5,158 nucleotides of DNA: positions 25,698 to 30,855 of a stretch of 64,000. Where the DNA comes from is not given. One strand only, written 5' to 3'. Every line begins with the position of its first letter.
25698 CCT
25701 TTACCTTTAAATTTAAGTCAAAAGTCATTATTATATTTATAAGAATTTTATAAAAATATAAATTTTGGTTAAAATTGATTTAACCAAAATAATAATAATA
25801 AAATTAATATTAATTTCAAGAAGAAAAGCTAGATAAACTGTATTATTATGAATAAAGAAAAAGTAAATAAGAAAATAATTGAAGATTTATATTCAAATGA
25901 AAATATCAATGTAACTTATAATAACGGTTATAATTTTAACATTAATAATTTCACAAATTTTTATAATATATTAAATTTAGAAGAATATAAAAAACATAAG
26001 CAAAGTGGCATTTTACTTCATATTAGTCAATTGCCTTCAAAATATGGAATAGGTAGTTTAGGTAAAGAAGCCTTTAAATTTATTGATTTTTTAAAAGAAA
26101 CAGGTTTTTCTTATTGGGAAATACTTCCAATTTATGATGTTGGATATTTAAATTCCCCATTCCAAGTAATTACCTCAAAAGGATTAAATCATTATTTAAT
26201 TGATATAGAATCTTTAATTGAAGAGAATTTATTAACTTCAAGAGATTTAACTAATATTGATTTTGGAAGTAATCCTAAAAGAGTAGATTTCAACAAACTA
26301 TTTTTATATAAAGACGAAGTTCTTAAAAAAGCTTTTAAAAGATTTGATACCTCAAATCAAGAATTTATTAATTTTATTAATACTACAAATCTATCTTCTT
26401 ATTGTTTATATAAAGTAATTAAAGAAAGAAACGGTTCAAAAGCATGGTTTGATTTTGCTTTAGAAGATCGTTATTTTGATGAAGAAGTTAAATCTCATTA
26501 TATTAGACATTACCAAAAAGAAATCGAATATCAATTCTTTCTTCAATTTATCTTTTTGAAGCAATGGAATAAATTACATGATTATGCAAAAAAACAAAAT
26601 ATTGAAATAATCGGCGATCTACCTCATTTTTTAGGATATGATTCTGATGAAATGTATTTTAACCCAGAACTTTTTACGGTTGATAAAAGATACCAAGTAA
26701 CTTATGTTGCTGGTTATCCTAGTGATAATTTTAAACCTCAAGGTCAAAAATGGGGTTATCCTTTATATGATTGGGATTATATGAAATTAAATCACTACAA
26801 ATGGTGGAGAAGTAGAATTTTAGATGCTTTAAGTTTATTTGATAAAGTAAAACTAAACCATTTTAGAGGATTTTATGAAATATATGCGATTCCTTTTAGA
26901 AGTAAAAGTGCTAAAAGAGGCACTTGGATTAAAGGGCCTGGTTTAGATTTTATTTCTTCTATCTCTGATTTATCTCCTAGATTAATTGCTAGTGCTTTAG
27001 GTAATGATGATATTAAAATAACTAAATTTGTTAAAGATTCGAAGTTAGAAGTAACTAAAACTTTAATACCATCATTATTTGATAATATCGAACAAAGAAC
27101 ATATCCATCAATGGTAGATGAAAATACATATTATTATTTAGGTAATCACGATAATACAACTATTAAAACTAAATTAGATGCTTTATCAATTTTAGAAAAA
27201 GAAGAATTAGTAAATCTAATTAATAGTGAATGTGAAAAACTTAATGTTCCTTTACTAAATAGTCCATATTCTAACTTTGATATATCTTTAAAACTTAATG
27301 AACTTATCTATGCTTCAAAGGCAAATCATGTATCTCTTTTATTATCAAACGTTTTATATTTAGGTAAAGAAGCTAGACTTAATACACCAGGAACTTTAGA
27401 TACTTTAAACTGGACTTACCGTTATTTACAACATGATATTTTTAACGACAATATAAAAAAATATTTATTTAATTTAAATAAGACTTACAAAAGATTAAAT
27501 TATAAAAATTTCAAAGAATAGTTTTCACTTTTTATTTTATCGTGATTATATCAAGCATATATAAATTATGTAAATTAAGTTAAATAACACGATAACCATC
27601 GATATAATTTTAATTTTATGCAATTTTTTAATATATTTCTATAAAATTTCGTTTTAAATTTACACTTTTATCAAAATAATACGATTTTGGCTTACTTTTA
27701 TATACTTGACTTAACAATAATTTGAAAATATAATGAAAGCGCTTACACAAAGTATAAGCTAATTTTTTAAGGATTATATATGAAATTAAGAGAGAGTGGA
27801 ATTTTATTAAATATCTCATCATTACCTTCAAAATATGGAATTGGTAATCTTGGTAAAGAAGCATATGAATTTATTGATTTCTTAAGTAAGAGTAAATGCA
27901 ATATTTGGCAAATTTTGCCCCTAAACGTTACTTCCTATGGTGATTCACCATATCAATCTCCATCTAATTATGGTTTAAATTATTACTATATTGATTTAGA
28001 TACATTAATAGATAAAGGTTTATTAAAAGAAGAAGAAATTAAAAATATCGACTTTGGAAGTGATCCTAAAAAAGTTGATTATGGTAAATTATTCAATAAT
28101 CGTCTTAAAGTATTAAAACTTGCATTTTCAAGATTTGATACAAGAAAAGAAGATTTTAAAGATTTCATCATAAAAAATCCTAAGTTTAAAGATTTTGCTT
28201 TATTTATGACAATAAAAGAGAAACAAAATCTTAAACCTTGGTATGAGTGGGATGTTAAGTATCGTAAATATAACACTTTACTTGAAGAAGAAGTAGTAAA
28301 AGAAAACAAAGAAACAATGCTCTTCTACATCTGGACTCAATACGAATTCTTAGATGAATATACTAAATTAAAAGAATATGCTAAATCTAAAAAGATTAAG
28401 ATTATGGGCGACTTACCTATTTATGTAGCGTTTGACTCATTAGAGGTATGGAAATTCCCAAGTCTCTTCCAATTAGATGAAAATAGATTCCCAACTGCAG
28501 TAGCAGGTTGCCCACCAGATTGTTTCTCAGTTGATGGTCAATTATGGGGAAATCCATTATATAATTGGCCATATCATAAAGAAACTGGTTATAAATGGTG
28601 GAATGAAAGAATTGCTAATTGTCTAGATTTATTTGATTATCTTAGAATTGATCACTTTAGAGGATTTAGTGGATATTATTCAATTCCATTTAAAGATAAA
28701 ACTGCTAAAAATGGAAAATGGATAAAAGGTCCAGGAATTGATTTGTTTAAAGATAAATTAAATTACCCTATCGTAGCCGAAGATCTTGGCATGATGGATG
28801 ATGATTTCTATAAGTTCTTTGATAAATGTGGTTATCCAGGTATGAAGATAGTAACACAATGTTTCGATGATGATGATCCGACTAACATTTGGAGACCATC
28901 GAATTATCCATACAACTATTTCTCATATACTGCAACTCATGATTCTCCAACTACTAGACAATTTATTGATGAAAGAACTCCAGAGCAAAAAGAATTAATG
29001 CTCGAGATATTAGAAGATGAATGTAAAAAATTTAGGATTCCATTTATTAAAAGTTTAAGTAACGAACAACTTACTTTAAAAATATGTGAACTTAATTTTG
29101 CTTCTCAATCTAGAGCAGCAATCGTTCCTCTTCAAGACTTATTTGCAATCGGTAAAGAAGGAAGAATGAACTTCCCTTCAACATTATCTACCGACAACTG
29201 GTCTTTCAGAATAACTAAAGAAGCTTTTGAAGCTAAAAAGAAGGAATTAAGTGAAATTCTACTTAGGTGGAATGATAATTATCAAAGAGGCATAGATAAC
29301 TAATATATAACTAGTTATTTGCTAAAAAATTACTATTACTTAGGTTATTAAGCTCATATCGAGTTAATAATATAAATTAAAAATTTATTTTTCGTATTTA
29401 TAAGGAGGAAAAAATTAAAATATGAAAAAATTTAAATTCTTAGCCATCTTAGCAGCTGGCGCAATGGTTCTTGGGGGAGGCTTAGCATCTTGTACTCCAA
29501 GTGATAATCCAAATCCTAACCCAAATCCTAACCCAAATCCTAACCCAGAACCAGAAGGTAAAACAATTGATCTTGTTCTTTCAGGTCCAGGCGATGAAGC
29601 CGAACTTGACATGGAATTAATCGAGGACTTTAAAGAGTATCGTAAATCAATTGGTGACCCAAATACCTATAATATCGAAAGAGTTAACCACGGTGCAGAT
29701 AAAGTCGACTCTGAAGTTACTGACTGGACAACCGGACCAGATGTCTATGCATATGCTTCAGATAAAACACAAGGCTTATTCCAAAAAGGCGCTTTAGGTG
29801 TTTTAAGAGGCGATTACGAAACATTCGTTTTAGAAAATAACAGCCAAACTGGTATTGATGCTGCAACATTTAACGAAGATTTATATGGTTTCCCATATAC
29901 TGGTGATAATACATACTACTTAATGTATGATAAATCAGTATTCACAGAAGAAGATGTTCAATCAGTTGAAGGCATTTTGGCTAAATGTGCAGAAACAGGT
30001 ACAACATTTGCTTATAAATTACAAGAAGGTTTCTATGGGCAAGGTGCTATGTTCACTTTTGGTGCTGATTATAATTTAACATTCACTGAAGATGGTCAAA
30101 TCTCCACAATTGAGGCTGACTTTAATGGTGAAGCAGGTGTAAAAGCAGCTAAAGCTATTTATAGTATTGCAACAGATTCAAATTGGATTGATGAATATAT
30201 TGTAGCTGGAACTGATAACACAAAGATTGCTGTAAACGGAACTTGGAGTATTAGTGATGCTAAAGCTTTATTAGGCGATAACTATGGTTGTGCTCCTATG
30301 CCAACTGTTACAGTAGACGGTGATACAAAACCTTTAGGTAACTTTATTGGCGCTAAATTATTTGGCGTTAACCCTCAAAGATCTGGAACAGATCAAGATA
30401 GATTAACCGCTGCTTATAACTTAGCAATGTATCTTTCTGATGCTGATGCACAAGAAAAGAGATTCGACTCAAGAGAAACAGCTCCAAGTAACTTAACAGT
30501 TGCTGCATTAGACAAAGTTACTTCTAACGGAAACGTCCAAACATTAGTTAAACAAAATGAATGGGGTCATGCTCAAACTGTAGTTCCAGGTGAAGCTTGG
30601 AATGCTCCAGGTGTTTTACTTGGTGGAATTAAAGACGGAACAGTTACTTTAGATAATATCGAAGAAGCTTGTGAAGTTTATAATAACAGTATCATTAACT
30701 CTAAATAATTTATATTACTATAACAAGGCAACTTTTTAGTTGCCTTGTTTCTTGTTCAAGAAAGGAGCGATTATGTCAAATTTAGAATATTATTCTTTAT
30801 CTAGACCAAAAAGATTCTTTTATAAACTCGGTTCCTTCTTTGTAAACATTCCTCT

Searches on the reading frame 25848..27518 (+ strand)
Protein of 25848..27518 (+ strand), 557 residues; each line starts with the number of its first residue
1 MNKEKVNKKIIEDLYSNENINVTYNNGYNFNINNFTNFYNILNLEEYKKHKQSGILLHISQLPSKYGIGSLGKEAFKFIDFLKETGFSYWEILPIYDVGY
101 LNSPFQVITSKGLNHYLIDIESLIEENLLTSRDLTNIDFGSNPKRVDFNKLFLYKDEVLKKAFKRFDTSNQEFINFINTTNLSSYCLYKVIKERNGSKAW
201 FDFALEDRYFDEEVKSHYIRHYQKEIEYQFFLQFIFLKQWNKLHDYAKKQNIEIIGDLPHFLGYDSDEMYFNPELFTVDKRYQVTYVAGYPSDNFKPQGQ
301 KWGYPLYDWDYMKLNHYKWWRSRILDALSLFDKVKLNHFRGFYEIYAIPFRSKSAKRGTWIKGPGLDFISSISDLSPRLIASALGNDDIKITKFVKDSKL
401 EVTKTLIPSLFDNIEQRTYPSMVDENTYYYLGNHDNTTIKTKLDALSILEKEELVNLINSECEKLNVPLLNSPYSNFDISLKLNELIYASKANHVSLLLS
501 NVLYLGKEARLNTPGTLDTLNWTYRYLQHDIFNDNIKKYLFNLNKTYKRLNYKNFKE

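Call 15: search_protein_families(library=pfam, proteins=[window:25848-27518:+], max_evalue=0.001)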
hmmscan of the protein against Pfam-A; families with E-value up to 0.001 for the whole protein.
window:25848-27518:+ (557 aa): 1 family
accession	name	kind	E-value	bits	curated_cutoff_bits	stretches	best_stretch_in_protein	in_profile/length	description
PF02446.23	Glyco_hydro_77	-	6.1e-109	365.4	25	1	57-528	1-461/465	4-alpha-glucanotransferase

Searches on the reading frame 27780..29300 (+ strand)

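Call 15: search_protein_families(library=pfam, proteins=[window:27780-29300:+], max_evalue=0.001)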
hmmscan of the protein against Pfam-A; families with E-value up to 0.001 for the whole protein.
window:27780-29300:+ (507 aa): 1 family
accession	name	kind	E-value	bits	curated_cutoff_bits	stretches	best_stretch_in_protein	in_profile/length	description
PF02446.23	Glyco_hydro_77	-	3e-150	501.6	25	1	10-482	1-463/465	4-alpha-glucanotransferase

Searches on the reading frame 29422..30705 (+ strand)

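Call 15: search_protein_families(library=pfam, proteins=[window:29422-30705:+], max_evalue=0.001)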
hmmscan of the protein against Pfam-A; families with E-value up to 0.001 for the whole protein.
window:29422-30705:+ (428 aa): 1 family
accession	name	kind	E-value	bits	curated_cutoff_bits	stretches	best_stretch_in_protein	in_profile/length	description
PF13416.11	SBP_bac_8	-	8e-21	75.5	27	1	89-373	22-278/279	Bacterial extracellular solute-binding protein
